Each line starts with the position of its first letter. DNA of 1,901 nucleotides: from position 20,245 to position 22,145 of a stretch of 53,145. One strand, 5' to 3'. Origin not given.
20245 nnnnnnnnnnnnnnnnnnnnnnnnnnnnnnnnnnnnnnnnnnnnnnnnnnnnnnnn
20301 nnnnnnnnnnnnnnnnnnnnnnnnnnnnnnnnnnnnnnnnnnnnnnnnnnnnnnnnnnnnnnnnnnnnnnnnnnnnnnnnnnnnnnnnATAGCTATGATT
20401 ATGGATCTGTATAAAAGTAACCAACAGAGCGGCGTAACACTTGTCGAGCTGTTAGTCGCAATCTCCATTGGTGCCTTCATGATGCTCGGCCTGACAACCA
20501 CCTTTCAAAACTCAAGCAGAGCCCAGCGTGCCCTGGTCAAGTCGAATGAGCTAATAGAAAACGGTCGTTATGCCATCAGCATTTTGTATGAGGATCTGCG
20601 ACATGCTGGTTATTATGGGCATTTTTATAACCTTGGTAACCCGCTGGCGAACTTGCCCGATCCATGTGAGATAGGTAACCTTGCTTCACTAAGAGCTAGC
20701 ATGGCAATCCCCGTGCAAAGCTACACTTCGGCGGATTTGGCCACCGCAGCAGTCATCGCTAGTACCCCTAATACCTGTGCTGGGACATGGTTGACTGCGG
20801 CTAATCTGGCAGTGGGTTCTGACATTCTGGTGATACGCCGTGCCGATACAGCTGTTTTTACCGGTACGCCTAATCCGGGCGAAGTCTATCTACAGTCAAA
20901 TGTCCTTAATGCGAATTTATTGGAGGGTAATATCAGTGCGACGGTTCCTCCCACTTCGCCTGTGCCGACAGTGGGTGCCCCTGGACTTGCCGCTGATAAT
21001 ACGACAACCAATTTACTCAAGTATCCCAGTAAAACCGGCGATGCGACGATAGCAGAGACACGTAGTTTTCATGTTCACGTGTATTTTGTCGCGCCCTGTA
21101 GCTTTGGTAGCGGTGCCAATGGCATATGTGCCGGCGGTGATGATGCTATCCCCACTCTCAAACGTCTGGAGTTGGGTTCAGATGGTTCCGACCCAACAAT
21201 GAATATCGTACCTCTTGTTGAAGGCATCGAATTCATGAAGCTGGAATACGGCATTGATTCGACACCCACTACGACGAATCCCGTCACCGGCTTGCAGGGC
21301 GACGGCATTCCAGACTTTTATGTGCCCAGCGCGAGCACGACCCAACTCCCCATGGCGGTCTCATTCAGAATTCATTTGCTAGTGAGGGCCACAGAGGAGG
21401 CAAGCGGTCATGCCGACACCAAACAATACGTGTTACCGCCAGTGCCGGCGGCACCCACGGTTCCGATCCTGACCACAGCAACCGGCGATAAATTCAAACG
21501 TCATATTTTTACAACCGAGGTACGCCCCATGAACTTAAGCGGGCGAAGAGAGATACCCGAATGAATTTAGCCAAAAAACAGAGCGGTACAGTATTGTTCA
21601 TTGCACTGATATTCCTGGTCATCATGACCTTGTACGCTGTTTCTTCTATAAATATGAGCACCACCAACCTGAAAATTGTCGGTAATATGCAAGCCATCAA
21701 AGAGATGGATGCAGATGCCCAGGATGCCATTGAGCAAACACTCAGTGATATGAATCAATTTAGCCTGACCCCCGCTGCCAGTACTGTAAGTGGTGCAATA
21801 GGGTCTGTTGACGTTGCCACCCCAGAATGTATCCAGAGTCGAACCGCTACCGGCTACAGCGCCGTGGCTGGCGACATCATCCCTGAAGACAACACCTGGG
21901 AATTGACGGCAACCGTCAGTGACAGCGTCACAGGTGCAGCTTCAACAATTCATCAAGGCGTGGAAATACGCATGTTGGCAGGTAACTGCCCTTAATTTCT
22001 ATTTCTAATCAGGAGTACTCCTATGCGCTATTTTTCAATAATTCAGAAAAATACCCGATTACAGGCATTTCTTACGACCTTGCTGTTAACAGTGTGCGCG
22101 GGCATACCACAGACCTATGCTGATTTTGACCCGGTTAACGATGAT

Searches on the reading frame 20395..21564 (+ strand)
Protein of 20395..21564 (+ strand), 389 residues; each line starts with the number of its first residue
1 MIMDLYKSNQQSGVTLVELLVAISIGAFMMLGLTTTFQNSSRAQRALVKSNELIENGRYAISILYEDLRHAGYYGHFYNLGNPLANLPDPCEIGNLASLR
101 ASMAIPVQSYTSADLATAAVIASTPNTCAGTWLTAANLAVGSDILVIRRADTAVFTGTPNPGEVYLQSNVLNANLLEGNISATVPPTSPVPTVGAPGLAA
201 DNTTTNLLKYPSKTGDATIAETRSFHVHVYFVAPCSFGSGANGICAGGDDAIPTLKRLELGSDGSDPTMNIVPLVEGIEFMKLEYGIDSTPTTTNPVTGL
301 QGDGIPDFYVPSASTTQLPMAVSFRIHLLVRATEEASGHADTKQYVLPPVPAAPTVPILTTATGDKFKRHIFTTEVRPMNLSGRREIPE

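Call 77: search_protein_families(library=pfam, proteins=[window:20395-21564:+])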
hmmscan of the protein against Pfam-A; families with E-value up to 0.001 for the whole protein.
window:20395-21564:+ (389 aa): 2 families
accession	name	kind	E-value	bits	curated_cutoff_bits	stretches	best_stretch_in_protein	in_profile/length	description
PF16074.10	PilW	-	2.4e-14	53.9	26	1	248-377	10-121/124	Type IV Pilus-assembly protein W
PF07963.17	N_methyl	-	1e-06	28.5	21.2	1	9-33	2-26/27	Prokaryotic N-terminal methylation motif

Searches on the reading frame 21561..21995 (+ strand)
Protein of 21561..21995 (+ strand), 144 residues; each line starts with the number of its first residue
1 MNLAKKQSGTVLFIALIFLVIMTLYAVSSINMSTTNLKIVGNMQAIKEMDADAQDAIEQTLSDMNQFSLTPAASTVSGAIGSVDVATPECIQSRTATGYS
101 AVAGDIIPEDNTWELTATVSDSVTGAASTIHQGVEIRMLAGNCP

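Call 77: search_protein_families(library=pfam, proteins=[window:21561-21995:+])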
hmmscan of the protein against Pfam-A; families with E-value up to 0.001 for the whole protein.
window:21561-21995:+ (144 aa): 1 family
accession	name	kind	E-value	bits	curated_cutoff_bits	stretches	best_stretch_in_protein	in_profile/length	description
PF14341.11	PilX_N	-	9.5e-05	22.7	25.5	1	9-44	2-37/51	PilX N-terminal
